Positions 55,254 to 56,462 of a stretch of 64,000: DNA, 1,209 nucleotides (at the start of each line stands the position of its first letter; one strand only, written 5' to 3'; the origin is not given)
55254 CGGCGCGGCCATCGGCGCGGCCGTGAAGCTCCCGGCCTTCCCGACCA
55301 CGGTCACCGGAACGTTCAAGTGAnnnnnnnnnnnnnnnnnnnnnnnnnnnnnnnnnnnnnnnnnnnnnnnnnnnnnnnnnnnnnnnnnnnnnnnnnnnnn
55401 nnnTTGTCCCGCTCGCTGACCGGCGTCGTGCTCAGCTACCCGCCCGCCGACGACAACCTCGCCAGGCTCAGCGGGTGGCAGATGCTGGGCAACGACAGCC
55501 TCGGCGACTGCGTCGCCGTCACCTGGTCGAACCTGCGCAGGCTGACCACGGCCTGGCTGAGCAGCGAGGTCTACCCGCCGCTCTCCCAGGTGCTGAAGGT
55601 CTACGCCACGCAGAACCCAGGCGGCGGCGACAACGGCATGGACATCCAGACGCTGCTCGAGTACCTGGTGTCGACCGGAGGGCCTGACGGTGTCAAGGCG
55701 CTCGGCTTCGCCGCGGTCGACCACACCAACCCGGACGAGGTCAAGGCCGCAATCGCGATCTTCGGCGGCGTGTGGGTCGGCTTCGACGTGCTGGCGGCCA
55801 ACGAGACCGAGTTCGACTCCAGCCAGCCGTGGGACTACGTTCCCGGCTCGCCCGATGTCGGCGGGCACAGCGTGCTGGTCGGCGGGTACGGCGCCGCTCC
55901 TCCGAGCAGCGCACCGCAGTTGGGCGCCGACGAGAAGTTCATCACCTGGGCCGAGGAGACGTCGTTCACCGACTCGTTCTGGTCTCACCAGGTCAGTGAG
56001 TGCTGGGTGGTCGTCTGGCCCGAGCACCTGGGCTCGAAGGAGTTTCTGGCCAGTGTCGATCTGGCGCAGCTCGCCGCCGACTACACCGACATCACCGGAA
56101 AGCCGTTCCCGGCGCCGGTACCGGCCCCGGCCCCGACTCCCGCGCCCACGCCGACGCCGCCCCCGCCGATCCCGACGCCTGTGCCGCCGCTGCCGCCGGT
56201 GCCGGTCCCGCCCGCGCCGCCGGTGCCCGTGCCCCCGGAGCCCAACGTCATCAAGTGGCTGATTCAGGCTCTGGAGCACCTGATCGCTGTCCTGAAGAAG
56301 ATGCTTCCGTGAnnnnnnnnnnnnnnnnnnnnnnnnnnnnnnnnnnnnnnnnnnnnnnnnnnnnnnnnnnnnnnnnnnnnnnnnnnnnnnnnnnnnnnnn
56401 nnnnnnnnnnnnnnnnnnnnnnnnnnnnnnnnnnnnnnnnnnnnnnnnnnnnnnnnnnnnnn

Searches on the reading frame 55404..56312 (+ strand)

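Call 27: search_protein_families(library=phrogs, proteins=[window:55404-56312:+], max_evalue=0.001)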
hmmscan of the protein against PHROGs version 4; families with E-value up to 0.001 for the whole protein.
window:55404-56312:+ (302 aa): 1 family
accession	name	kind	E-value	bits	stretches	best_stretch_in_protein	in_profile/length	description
phrog_19005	-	unknown function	1.7e-13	51.2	1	26-227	43-252/260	-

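Call 43: search_protein_families(library=pfam, proteins=[window:55404-56312:+], max_evalue=0.01)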
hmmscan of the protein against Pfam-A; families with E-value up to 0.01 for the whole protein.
window:55404-56312:+ (302 aa): 0 families
